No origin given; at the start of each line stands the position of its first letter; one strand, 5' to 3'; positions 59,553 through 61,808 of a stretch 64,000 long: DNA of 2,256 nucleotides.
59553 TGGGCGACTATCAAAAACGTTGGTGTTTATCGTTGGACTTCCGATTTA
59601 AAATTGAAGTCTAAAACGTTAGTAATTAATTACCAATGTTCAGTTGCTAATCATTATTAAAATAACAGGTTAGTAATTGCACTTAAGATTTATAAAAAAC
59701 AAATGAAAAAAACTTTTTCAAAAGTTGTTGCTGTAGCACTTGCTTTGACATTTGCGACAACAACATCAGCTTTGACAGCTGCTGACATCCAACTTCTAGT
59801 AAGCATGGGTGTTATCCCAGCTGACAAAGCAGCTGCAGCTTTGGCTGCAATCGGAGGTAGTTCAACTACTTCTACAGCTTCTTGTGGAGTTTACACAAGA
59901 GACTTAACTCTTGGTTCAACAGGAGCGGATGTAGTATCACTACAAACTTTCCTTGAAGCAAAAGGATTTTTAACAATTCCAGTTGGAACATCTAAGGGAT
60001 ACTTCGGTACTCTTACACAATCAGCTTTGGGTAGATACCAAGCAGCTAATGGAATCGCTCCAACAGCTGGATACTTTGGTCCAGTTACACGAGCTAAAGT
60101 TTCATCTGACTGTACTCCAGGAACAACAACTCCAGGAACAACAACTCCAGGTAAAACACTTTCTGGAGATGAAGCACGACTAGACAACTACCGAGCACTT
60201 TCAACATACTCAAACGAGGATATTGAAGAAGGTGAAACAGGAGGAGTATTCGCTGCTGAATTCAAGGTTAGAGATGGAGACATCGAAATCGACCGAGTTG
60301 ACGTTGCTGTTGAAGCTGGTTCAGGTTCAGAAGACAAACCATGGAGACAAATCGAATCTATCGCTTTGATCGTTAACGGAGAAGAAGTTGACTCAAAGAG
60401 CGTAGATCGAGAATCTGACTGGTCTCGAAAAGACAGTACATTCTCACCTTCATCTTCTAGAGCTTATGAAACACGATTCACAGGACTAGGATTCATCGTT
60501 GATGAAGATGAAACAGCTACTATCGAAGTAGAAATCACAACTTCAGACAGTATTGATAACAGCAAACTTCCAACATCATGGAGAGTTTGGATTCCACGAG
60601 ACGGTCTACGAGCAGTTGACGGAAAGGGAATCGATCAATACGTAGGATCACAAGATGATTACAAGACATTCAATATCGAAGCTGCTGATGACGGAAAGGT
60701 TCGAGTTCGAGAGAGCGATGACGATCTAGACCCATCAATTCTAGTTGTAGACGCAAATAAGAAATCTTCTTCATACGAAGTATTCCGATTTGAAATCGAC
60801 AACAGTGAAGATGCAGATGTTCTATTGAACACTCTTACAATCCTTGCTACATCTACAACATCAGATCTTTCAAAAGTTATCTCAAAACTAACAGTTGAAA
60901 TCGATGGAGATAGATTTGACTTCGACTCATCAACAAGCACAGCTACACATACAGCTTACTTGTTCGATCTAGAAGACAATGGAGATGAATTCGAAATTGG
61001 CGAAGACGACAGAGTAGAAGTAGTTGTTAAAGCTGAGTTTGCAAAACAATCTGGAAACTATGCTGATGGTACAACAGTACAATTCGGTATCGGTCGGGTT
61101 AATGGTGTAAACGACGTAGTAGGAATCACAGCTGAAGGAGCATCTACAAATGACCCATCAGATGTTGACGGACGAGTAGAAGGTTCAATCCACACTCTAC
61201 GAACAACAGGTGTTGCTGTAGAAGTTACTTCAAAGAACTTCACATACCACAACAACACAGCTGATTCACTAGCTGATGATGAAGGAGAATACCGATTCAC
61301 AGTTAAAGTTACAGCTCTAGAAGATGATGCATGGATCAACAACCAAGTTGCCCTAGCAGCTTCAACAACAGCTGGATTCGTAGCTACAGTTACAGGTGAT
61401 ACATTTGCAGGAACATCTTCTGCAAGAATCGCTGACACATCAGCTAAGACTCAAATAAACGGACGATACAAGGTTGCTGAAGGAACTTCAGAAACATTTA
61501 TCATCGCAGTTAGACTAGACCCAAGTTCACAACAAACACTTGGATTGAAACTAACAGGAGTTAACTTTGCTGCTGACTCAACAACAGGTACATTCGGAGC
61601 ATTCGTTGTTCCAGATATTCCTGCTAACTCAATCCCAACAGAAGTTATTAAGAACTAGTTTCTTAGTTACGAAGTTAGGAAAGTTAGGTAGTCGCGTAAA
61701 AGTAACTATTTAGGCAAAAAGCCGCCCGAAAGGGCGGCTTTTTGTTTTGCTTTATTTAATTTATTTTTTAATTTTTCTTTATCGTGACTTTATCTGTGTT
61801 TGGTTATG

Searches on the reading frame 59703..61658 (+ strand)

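Call 54: search_protein_families(library=pfam, proteins=[window:59703-61658:+], max_evalue=0.001)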
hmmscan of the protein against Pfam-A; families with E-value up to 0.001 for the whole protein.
window:59703-61658:+ (651 aa): 1 family
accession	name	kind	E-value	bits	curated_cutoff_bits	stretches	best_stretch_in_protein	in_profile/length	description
PF01471.23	PG_binding_1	-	8.1e-10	39.2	23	1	73-132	1-56/57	Putative peptidoglycan binding domain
